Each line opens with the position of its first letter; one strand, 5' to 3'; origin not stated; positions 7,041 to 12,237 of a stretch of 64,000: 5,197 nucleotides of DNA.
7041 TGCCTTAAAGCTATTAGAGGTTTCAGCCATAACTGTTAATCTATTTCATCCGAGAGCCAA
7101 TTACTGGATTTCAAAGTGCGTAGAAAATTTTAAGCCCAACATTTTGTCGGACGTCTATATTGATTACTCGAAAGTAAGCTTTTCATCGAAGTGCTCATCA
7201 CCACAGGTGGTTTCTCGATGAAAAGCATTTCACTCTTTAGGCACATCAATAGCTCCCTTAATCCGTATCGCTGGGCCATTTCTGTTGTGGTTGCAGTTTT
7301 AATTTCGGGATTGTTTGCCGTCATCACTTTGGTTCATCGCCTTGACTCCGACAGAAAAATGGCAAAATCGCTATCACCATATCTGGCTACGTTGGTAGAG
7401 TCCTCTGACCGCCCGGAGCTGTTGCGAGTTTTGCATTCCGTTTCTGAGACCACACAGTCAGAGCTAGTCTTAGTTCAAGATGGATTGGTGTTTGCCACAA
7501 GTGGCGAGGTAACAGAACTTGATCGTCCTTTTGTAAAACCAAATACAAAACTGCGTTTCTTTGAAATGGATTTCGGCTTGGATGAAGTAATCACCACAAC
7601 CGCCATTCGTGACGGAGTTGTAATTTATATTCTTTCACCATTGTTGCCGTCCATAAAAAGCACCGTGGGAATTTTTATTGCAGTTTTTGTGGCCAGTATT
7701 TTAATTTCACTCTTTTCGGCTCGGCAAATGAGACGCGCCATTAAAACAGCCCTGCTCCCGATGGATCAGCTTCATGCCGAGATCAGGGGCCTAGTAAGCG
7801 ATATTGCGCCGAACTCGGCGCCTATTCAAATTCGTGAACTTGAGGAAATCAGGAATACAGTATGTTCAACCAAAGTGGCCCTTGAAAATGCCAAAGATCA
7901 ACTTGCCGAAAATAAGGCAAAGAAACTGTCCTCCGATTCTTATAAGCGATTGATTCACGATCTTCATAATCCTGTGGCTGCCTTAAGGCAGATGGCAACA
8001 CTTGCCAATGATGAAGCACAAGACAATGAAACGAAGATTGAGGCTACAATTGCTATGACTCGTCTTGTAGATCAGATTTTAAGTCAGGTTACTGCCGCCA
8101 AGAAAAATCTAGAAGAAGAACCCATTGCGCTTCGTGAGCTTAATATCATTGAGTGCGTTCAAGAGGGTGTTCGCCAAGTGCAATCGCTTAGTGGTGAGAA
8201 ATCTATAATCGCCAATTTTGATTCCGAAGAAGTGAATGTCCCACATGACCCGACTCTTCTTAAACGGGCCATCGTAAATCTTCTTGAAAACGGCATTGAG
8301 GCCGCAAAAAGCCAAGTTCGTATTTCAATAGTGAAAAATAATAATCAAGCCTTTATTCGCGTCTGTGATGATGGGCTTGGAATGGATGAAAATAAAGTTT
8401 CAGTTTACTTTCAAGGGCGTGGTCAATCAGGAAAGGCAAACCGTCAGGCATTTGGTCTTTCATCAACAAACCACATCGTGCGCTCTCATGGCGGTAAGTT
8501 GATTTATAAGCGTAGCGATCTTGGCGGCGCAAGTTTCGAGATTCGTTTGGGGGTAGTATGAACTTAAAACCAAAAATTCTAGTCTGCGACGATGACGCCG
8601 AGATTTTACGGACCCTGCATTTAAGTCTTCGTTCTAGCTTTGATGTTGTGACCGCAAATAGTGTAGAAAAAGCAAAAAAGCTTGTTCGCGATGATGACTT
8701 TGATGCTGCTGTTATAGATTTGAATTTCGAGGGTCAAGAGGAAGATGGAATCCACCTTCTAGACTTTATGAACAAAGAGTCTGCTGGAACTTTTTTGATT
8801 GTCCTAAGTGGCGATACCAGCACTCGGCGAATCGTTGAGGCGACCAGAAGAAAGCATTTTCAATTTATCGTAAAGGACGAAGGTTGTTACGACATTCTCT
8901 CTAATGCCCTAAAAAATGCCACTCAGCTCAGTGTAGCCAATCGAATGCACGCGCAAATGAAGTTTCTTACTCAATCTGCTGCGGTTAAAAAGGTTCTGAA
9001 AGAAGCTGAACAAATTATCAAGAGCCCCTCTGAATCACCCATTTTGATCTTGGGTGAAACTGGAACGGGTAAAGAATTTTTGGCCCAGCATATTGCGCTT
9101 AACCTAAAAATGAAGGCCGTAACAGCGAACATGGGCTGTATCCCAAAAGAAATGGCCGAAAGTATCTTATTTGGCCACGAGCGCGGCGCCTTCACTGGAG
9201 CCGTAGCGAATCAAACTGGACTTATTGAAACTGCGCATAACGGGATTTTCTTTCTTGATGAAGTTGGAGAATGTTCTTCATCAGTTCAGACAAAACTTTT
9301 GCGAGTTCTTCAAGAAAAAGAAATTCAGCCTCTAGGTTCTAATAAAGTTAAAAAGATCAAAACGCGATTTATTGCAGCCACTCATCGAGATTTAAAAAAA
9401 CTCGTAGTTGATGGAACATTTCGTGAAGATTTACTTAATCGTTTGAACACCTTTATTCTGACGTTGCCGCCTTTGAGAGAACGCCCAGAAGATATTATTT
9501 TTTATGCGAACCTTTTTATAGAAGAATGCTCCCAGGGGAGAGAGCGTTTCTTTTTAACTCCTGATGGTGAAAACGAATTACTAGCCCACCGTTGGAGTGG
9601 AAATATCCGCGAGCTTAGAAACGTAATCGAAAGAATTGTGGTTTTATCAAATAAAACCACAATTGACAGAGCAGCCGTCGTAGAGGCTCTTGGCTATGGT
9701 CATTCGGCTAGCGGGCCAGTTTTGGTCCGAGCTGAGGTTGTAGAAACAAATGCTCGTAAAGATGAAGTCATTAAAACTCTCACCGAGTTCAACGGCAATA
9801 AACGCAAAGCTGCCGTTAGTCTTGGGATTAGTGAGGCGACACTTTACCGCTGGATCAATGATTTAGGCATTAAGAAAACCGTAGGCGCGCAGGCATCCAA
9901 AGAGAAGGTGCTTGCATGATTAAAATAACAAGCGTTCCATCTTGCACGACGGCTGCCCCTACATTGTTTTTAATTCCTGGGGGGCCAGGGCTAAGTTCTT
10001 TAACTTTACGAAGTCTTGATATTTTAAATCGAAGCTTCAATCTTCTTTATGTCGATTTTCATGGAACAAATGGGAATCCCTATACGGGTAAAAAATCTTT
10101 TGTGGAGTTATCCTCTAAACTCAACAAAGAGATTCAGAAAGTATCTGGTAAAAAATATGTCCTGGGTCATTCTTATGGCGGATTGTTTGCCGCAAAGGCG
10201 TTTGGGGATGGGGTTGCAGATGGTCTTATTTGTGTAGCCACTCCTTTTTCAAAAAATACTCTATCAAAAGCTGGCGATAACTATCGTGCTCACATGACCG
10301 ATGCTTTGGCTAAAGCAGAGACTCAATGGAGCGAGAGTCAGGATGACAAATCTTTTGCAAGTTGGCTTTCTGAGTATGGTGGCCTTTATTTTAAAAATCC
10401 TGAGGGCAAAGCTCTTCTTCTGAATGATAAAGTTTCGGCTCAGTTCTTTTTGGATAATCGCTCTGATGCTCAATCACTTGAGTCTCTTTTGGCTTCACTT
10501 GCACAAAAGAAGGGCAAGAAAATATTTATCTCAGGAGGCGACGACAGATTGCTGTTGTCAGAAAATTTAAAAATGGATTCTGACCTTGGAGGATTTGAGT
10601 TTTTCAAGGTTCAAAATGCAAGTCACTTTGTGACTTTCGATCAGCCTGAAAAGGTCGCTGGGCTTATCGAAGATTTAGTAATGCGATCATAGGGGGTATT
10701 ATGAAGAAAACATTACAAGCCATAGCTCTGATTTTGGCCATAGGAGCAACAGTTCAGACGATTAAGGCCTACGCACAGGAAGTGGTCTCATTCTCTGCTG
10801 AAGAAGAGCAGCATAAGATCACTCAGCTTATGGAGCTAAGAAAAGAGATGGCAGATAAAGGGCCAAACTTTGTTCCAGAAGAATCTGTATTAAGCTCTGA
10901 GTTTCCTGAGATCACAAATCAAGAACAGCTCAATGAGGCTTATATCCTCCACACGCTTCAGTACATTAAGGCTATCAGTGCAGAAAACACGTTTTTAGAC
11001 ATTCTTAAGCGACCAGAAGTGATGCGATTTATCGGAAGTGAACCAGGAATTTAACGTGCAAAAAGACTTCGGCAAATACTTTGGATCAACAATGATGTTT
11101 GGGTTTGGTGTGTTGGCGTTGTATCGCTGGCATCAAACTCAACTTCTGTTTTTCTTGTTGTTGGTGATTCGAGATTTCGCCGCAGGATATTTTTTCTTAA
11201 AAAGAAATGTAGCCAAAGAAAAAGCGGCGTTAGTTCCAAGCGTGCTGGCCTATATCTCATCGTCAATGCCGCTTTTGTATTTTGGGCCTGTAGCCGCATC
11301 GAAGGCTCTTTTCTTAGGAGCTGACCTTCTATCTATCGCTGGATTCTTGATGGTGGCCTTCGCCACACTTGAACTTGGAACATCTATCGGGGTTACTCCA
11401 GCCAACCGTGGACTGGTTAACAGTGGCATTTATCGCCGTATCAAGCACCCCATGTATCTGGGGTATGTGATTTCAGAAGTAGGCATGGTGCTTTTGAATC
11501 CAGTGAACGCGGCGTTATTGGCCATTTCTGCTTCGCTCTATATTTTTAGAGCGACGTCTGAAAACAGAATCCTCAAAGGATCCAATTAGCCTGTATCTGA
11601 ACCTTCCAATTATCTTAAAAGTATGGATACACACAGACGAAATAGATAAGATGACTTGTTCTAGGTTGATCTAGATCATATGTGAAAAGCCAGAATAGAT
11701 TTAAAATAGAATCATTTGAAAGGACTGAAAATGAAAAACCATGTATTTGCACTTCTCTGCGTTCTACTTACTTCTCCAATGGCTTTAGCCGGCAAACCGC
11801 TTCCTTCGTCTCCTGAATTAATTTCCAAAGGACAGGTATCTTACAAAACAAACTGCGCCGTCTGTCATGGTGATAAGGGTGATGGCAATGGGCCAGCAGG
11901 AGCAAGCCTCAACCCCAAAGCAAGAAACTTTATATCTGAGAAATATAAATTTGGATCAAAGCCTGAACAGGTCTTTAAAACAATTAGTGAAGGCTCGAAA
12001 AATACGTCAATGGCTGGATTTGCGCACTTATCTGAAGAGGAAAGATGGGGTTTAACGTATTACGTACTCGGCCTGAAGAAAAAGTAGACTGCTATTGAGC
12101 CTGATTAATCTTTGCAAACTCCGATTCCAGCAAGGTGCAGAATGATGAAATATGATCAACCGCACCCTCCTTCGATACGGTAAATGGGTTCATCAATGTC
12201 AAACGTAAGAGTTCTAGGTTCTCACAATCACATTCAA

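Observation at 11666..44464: Eight copies of a 14-bp palindrome (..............) define a Dnr/NnrR-type anaerobic regulon across 33 kb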

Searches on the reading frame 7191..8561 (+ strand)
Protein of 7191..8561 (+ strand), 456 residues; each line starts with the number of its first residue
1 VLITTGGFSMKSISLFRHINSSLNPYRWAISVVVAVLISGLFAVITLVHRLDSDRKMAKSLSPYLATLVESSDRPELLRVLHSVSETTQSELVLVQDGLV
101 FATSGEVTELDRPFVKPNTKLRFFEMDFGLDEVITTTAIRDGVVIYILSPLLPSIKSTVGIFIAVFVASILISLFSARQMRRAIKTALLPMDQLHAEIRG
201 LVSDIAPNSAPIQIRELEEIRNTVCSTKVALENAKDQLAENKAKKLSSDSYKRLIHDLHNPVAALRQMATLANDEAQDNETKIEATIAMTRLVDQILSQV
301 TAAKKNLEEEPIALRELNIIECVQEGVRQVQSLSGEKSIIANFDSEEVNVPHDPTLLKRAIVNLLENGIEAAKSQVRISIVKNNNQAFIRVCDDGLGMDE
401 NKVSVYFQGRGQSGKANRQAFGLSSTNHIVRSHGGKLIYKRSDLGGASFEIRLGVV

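Call 43: search_protein_families(library=pfam, proteins=[window:7191-8561:+])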
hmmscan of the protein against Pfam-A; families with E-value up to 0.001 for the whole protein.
window:7191-8561:+ (456 aa): 3 families
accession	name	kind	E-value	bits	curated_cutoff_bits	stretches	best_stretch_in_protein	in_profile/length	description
PF02518.31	HATPase_c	-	4e-14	53.4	26.4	1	353-453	2-107/111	Histidine kinase-, DNA gyrase B-, and HSP90-like ATPase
PF13589.12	HATPase_c_3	-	1.8e-07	31.7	25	1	358-413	4-59/137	Histidine kinase-, DNA gyrase B-, and HSP90-like ATPase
PF14501.12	HATPase_c_5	-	0.00013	22.3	22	1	359-442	8-91/102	GHKL domain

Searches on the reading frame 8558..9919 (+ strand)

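Call 43: search_protein_families(library=pfam, proteins=[window:8558-9919:+])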
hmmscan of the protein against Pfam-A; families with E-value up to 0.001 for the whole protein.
window:8558-9919:+ (453 aa): 10 families
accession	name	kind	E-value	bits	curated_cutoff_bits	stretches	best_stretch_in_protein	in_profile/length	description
PF00158.32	Sigma54_activat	-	4.7e-53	179.8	20.2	1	138-300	3-166/168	Sigma-54 interaction domain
PF14532.12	Sigma54_activ_2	-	1.6e-16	61.3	25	1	138-306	2-138/138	Sigma-54 interaction domain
PF25601.1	AAA_lid_14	-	4e-15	55.8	27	1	307-381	1-77/87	AAA+ ATPase lid domain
PF00072.30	Response_reg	-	1.7e-11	44.7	30.2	1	7-109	1-102/111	Response regulator receiver domain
PF07728.20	AAA_5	-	4.6e-11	43.3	22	1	162-277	2-123/139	AAA domain (dynein-related subfamily)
PF07724.20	AAA_2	-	4.2e-07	30.6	27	1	160-283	4-131/166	AAA domain (Cdc48 subfamily)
PF01078.27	Mg_chelatase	-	5.6e-06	26.3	20.3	1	214-258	93-137/207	Magnesium chelatase, subunit ChlI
PF02954.25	HTH_8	-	2.2e-05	24.5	22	1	402-431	8-37/42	Bacterial regulatory protein, Fis family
PF00004.35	AAA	-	9.4e-05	23.3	21.2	1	162-279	1-111/131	ATPase family associated with various cellular activities (AAA)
PF00493.29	MCM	-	0.00012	21.7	23.3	1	140-257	38-151/224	MCM P-loop domain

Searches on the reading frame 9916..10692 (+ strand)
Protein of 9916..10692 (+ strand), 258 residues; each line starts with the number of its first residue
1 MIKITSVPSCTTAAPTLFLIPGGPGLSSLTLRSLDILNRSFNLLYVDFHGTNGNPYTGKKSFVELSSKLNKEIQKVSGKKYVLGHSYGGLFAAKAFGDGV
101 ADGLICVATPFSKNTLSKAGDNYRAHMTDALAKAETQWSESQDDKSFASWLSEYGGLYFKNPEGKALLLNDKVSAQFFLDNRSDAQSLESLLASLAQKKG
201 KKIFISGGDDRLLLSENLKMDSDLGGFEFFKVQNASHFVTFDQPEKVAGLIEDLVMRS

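Call 43: search_protein_families(library=pfam, proteins=[window:9916-10692:+])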
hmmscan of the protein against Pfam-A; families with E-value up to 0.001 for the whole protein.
window:9916-10692:+ (258 aa): 2 families
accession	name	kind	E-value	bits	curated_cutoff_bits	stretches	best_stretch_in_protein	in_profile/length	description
PF12697.13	Abhydrolase_6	-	1.7e-07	32.6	26.3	1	19-248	3-215/217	Alpha/beta hydrolase family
PF00561.26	Abhydrolase_1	-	2.5e-05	24.5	25.8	1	15-242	1-243/245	alpha/beta hydrolase fold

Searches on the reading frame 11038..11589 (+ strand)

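Call 43: search_protein_families(library=pfam, proteins=[window:11038-11589:+])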
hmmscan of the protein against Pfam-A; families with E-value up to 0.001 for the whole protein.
window:11038-11589:+ (183 aa): 2 families
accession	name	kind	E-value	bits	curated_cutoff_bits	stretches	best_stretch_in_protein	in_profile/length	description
PF04140.19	ICMT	-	1.9e-08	35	24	1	121-179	30-93/95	Isoprenylcysteine carboxyl methyltransferase (ICMT) family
PF04191.18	PEMT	-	2.9e-07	31.3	25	1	112-177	26-96/105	Phospholipid methyltransferase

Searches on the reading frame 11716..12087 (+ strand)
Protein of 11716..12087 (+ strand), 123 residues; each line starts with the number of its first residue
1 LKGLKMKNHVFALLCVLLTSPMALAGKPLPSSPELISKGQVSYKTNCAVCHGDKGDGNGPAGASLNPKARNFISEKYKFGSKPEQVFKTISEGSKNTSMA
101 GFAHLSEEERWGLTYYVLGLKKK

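Call 5: search_protein_families(library=pfam, proteins=[window:11716-12087:+])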
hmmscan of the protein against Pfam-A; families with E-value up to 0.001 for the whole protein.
window:11716-12087:+ (123 aa): 2 families
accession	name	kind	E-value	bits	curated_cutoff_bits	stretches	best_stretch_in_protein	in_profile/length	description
PF13442.11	Cytochrome_CBB3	-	4e-11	43.5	27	1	36-117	3-68/68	Cytochrome C oxidase, cbb3-type, subunit III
PF00034.26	Cytochrom_C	-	1.2e-10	43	21.3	1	37-120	2-89/90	Cytochrome c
